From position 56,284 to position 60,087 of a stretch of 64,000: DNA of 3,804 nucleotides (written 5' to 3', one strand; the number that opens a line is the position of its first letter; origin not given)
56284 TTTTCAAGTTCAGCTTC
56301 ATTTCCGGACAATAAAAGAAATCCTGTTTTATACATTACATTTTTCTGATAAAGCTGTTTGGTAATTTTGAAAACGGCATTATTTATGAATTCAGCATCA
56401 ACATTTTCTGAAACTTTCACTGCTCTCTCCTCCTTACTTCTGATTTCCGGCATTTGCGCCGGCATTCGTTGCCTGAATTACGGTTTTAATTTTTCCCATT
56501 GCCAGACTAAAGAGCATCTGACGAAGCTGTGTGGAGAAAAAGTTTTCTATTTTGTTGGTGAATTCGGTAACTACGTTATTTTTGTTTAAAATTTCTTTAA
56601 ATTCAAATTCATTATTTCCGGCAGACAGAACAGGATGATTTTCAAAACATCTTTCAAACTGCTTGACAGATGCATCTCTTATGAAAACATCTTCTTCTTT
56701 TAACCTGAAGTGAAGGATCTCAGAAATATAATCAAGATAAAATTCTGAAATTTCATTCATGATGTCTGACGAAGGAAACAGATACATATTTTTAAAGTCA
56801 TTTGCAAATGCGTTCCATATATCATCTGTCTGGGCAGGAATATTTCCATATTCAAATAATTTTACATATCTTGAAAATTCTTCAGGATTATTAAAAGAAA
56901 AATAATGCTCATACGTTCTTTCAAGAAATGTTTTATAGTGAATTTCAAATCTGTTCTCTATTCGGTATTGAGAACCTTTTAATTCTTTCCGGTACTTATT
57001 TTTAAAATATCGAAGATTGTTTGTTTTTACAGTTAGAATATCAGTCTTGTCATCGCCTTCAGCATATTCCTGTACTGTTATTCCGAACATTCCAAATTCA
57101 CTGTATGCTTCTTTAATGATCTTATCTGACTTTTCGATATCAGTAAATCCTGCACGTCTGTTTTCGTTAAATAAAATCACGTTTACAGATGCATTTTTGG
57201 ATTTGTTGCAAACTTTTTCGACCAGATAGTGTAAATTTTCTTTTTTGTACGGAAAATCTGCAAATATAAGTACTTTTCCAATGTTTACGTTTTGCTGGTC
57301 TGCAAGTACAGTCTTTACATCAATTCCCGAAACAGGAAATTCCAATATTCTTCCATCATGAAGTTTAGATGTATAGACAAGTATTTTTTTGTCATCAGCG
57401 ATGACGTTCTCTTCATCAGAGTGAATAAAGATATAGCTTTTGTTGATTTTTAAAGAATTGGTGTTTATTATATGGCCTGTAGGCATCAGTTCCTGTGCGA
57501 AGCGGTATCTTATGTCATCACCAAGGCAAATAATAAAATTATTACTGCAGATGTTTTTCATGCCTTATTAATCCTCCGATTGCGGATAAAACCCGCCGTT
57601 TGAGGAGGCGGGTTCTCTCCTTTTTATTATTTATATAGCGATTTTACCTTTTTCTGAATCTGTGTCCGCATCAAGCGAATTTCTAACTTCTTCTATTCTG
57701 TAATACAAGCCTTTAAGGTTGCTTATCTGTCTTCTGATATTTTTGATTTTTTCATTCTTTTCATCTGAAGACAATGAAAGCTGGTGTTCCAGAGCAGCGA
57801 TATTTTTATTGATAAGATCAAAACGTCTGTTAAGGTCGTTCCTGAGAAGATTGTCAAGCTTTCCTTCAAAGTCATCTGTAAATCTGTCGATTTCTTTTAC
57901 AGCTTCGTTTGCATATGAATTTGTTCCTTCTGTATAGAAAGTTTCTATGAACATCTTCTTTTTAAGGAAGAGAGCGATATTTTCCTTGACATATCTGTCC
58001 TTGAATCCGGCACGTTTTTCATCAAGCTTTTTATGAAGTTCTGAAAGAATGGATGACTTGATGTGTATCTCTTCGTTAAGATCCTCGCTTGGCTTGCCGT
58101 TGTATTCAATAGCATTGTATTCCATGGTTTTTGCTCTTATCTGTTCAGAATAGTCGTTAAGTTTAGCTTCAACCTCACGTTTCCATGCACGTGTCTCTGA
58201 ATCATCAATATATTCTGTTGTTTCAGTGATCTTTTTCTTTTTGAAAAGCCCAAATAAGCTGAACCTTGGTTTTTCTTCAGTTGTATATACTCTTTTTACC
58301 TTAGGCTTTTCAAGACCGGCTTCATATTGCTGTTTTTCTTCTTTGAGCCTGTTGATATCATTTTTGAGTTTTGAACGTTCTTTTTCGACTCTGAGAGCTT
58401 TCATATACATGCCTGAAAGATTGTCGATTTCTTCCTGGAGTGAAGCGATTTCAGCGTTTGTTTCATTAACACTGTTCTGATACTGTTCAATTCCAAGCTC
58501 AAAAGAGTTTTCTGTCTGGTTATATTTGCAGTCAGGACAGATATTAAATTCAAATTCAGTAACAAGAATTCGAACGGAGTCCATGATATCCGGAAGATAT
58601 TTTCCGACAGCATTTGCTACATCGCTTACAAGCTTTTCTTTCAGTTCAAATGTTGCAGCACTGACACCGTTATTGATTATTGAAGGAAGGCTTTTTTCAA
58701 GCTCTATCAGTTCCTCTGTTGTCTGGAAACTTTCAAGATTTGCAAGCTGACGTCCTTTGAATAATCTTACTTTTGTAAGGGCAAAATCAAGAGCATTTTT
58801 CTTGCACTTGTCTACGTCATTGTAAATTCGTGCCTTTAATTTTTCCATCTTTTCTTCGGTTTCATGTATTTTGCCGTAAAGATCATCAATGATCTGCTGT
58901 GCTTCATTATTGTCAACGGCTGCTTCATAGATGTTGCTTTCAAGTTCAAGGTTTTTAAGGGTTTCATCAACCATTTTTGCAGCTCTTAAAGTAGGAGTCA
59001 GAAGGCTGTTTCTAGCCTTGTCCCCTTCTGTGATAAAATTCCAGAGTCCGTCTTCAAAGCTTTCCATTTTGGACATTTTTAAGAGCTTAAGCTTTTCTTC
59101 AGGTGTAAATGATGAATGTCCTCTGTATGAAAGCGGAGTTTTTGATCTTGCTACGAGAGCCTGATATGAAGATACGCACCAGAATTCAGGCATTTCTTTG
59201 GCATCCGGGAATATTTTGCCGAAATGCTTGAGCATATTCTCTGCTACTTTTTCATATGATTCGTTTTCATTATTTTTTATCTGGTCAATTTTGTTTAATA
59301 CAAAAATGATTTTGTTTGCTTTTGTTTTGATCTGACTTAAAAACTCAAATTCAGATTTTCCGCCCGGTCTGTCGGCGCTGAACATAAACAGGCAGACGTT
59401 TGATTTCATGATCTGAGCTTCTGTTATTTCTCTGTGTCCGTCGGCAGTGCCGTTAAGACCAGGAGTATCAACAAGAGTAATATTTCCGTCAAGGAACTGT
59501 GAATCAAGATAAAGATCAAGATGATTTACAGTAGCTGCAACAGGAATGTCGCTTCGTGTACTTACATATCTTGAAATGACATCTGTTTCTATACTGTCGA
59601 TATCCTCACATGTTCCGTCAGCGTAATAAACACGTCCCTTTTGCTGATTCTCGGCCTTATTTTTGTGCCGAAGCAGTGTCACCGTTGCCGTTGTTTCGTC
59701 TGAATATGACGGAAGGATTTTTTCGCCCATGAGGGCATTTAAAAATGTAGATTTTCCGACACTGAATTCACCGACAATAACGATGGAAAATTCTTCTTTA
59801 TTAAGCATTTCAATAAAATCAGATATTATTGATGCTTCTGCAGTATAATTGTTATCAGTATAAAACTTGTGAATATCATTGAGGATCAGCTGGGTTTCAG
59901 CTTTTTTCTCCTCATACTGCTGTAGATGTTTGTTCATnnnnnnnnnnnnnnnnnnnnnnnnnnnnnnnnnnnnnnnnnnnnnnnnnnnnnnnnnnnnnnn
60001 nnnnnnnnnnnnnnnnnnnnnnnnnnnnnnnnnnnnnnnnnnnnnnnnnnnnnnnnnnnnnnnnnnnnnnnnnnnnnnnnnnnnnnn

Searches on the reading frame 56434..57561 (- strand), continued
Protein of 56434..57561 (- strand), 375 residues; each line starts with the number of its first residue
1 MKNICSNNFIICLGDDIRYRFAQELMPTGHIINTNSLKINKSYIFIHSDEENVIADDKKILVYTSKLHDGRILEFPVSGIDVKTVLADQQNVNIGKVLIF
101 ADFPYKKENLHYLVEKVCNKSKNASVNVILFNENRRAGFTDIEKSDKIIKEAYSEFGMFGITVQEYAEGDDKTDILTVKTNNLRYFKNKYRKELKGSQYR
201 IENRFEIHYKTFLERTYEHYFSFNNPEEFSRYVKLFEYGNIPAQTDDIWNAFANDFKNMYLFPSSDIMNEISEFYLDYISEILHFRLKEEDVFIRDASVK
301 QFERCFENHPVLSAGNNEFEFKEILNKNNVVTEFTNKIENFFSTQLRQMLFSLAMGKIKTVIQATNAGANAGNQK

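Call 67: find_encoding_contigs(protein=P0119, flank=10000, max_places=1)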
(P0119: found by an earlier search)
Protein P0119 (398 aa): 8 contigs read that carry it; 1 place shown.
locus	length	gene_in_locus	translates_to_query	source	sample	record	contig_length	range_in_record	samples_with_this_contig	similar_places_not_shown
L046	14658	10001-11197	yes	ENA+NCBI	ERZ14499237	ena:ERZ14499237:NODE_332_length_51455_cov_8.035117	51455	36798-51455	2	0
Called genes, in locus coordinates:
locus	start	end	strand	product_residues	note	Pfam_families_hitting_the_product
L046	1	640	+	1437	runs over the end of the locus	PF00069:Pkinase, PF00931:NB-ARC (weak)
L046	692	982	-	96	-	PF12844:HTH_19 (weak), PF01381:HTH_3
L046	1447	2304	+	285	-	PF04055:Radical_SAM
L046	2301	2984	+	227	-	PF01272:GreA_GreB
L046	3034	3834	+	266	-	-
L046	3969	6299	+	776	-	PF00009:GTP_EFTU (weak), PF00350:Dynamin_N, PF01926:MMR_HSR1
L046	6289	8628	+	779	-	PF00735:Septin (faint), PF00009:GTP_EFTU (weak), PF00350:Dynamin_N, PF01926:MMR_HSR1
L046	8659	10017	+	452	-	PF00350:Dynamin_N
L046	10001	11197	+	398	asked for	-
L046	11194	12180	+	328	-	PF01442:Apolipoprotein (faint)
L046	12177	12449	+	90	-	-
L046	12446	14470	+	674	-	PF01734:Patatin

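Call 68: find_encoding_contigs(protein=P0064, flank=10000, max_places=1)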
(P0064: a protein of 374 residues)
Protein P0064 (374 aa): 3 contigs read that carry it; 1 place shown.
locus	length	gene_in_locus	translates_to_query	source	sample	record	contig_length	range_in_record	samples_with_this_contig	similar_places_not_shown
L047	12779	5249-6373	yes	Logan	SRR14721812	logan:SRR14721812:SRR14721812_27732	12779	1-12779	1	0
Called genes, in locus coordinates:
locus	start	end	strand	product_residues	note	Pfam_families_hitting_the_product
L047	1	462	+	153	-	?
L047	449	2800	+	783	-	PF00009:GTP_EFTU (weak), PF00350:Dynamin_N, PF01926:MMR_HSR1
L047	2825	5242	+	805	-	PF00350:Dynamin_N, PF01926:MMR_HSR1 (weak)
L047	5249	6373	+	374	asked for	-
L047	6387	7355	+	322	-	-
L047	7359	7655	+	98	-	-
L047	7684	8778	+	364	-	-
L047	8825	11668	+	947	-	-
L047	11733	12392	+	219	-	-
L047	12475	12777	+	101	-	?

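Call 70: search_dna_similar(query=P0038, collection=plasmids, mode=protein, max_evalue=0.001, max_rows=20)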
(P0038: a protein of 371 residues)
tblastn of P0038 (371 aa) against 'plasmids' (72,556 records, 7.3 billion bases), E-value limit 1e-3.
No match.

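Call 71: search_dna_similar(query=window:56437-57561:-, collection=phages, mode=protein, max_evalue=0.001, max_rows=10)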
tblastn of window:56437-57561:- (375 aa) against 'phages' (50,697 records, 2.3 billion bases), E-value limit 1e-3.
No match.

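Call 76: search_protein_families(library=phrogs, proteins=[window:56437-57561:-, L023:10111-11271:+, L018:9106-10158:+, L020:10061-10933:+, L046:11194-12177:+, L023:6702-9011:+], max_evalue=0.01)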
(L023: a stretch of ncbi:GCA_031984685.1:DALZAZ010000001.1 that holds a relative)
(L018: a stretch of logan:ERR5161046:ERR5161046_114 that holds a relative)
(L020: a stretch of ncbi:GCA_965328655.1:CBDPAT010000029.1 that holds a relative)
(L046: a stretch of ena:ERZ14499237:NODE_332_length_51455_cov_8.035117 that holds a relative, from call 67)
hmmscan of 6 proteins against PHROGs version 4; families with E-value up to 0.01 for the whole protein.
window:56437-57561:- (375 aa): 0 families

L023:10111-11271:+ (387 aa): 1 family
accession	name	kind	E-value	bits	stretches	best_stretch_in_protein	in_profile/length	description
phrog_4070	-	tail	1.2e-06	28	1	40-335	78-368/989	tail length tape measure protein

L018:9106-10158:+ (351 aa): 2 families
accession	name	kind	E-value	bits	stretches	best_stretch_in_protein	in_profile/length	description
phrog_1272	-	tail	2.4e-06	26.6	1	23-337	628-920/1606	tail length tape measure protein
phrog_2553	-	unknown function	0.0071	17.3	1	303-340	2-39/59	-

L020:10061-10933:+ (291 aa): 0 families

L046:11194-12177:+ (328 aa): 0 families

L023:6702-9011:+ (770 aa): 0 families

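Call 85: fold_search(model_id=the predicted structure, library=viral)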
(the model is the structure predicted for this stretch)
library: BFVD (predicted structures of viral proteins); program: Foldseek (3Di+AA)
matches with E <= 10: 765; with E <= 0.001: 8
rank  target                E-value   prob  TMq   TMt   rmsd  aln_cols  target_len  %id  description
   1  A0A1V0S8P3            1.1e-05  0.99  0.24  0.16  24.0       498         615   12  Dynamin N-terminal domain-containing protein [Catovirus CTV1]
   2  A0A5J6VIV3            2.2e-05  1.00  0.29  0.21  19.6       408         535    9  G domain-containing protein (Fragment) [Megaviridae environmental sample]
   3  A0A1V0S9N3            7.0e-05  1.00  0.29  0.22  19.5       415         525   12  p-loop_NTPase super family protein [Catovirus CTV1]
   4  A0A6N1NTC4            1.4e-04  0.98  0.28  0.17  26.1       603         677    9  Dynamin family GTPase [Tupanvirus soda lake]
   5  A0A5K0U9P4            2.1e-04  0.85  0.21  0.13  28.4       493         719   12  Putative hydrolase [Yasminevirus sp. GU-2018]
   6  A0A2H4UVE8            4.6e-04  1.00  0.24  0.38   8.4       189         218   14  Rab-like GTPase [Bodo saltans virus]
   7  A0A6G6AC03            7.5e-04  0.98  0.30  0.21  22.8       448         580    9  Putative GTPase [Borely moumouvirus]
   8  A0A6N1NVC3            8.8e-04  1.00  0.25  0.42  11.3       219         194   14  Rab family GTPase [Tupanvirus soda lake]
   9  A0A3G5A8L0            1.2e-03  0.95  0.30  0.18  25.6       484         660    9  Dynamin family GTPase [Hyperionvirus sp.]
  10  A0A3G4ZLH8            2.0e-03  0.80  0.24  0.17  22.5       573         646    9  Dynamin family protein [Terrestrivirus sp.]
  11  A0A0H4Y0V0            2.1e-03  0.60  0.17  0.16  22.6       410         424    8  Hypothetical low complexity protein [Salmon gill poxvirus]
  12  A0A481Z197            3.5e-03  1.00  0.27  0.53   7.9       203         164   11  Ras family GTPase [Pithovirus LCPAC001]
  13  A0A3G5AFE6            3.7e-03  1.00  0.29  0.55   5.9       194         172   11  GTP-binding nuclear protein RAN [Solivirus sp.]
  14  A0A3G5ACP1            3.7e-03  0.90  0.27  0.17  19.8       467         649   10  Dynamin N-terminal domain-containing protein [Satyrvirus sp.]
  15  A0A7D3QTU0            4.1e-03  0.72  0.25  0.15  23.4       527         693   11  Dynamin superfamily protein [Fadolivirus FV1/VV64]
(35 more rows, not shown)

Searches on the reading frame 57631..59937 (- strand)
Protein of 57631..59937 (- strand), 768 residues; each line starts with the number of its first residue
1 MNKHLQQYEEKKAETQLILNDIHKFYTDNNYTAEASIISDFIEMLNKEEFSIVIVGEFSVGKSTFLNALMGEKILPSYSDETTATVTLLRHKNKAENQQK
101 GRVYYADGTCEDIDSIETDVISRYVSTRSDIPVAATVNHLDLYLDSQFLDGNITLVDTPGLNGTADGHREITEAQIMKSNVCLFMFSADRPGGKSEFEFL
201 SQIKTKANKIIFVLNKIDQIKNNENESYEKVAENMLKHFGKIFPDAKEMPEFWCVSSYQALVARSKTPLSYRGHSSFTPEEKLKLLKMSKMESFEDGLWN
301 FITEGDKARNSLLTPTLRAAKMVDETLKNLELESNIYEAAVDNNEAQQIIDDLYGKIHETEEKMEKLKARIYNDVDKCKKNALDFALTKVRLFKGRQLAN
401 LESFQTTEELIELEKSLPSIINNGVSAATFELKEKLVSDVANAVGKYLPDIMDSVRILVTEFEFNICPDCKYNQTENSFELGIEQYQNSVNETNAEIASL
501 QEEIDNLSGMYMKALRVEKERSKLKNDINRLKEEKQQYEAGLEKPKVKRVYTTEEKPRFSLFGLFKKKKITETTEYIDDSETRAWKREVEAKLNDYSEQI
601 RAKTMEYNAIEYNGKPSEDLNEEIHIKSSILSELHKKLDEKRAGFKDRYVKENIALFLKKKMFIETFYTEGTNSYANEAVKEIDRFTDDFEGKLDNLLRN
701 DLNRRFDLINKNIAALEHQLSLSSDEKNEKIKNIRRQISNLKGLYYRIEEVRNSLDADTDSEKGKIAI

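Call 3: search_protein_families(library=pfam, proteins=[window:57631-59937:-], max_evalue=0.1)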
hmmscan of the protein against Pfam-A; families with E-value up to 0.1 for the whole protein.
window:57631-59937:- (768 aa): 15 families
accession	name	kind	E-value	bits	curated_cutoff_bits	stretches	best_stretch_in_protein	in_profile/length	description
PF00350.29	Dynamin_N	-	2.2e-29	103.1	27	1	52-216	1-167/168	Dynamin family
PF01926.29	MMR_HSR1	-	9.4e-12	45.5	21.9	1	52-216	2-113/113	50S ribosome-binding GTPase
PF00009.33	GTP_EFTU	-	1.3e-07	31.8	26.5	1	51-261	5-173/188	Elongation factor Tu GTP binding domain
PF03193.22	RsgA_GTPase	-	7.8e-05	23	30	0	37-73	96-130/174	RsgA GTPase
PF08477.19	Roc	-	0.00012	22.7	27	1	52-99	2-51/119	Ras of Complex, Roc, domain of DAPkinase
PF05049.19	IIGP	-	0.00015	21.4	24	1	18-70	4-56/375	Interferon-inducible GTPase (IIGP)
PF02421.24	FeoB_N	-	0.00026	21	27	0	150-226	46-124/156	Ferrous iron transport protein B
PF08702.15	Fib_alpha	-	0.0016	19.1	29.9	1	320-380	76-134/143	Fibrinogen alpha/beta chain family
PF25496.1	URGCP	-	0.0028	17.5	27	0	162-246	157-238/299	Up-regulator of cell proliferation-like domain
PF25078.1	DUF7801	-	0.0035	18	33.2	1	488-549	95-153/155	Domain of unknown function (DUF7801)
PF00735.24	Septin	-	0.0048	16.7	26.2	1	49-94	4-54/280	Septin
PF00071.28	Ras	-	0.0054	16.8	21.6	0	52-78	2-28/162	Ras family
PF04548.22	AIG1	-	0.0063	16.3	27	0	51-96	2-47/212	AIG1 family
PF09547.16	SpoIVA_ATPase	-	0.014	15.2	26.6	1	43-83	11-51/237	Stage IV sporulation protein A, ATPase domain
PF14282.11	FlxA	-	0.069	13.7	26.3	1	701-742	21-62/101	FlxA-like protein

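Call 4: search_protein_families(library=padloc, proteins=[window:57631-59937:-], max_evalue=0.1)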
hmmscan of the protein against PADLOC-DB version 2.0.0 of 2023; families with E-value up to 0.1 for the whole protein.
window:57631-59937:- (768 aa): 2 families
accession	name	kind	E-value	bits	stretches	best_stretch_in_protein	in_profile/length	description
PDLC03841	LeoBC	-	1.9e-20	71.5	1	48-436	76-424/601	-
PDLC03839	LeoA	-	1.2e-19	68.8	2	151-668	103-490/559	-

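Call 5: search_protein_families(library=ncbifam, proteins=[window:57631-59937:-], max_evalue=0.1)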
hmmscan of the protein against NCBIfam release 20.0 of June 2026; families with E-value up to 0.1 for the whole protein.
window:57631-59937:- (768 aa): 19 families
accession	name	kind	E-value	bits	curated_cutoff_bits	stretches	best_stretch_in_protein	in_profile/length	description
NF052648.1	DynmDynABac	equivalog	3.7e-15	54.9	1600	2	8-101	562-662/1187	dynamin GTPase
TIGR00231.1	small_GTP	domain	1.6e-12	47.5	42.5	1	49-237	3-141/164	GTP-binding protein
NF000908.1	PRK00089.1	equivalog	6.4e-12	45.4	237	2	152-243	52-146/291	GTPase Era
TIGR03594.1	GTPase_EngA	equivalog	6.2e-11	42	306.7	2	147-225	44-126/432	ribosome biogenesis GTPase Der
TIGR03918.1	GTP_HydF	equivalog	1e-09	37.8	325.55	1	151-230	56-140/392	[FeFe] hydrogenase H-cluster maturation GTPase HydF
NF045487.1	ASRP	equivalog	7.9e-09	34.7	300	1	329-648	171-479/593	archaea-specific SMC-related protein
TIGR00436.1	era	equivalog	8.2e-09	35.2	116.25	2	52-83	3-35/270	GTPase Era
NF049994.1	slr1306_fam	domain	2e-08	33.3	490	2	148-227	132-213/470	slr1306 family protein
NF007368.0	PRK09866.1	equivalog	5.3e-08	31.6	1146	1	26-93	46-113/742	clamp-binding protein CrfC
NF003661.0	PRK05291.1-3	equivalog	1.3e-06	28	380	1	47-74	214-241/448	tRNA uridine-5-carboxymethylaminomethyl(34) synthesis GTPase MnmE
TIGR00450.1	mnmE_trmE_thdF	equivalog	2e-06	27.2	252.6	2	152-234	258-343/446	tRNA uridine-5-carboxymethylaminomethyl(34) synthesis GTPase MnmE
NF003255.0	PRK04213.1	equivalog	1.3e-05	24.6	164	1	46-94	6-54/204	GTP-binding protein EngB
NF007071.0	PRK09518.1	equivalog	2.5e-05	23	953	0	23-73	247-295/706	bifunctional cytidylate kinase/GTPase Der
TIGR03598.1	GTPase_YsxC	equivalog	6.1e-05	22.8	124.45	1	43-85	12-54/186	ribosome biogenesis GTP-binding protein YihA/YsxC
TIGR03596.1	GTPase_YlqF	equivalog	9.7e-05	21.9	208.2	1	44-77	113-146/276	ribosome biogenesis GTPase YlqF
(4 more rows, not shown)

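Call 25: search_solved_structures(query=window:57631-59937:-, max_evalue=0.01)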
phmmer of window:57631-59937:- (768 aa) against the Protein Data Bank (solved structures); distinct sequences matched with E-value up to 0.01: 23.
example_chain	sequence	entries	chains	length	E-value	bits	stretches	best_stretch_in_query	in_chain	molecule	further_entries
2j68_A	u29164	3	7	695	3.6e-11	45.6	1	45-223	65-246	BACTERIAL DYNAMIN-LIKE PROTEIN | DYNAMIN FAMILY PROTEIN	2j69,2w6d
5owv_A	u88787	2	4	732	1.5e-06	30.4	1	132-341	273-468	GTP-binding protein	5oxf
6j72_A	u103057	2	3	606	5.7e-05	25.1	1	48-203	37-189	Isoniazid inducible gene protein IniA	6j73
9jkp_B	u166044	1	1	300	0.00078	21.4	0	150-224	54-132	GTPase Era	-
4p4s_B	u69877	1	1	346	0.00096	21.1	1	51-171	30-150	Interferon-induced GTP-binding protein Mx1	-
9em9_A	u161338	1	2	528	0.0011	20.9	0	35-96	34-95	Slr0869 protein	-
4p4t_A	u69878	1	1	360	0.0012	20.8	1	51-171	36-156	Interferon-induced GTP-binding protein Mx1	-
4p4u_A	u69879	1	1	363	0.0012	20.7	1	51-171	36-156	Interferon-induced GTP-binding protein Mx1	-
4p4s_A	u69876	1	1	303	0.0013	20.6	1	51-171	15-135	Interferon-induced GTP-binding protein Mx1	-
7zw6_A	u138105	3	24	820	0.0024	19.8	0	35-96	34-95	Slr0869 protein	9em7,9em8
5kh0_A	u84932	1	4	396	0.0028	19.5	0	151-231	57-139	Small GTP-binding protein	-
3szr_A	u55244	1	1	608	0.0031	19.4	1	51-170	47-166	Interferon-induced GTP-binding protein Mx1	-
5gtm_A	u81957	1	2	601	0.0038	19.1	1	51-171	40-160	Interferon-induced GTP-binding protein Mx1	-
8jqy_A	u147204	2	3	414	0.005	18.7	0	19-92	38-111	Immunity-related GTPase family member b10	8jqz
7c3k_A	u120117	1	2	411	0.0051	18.7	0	19-92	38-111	Immunity-related GTPase family member b10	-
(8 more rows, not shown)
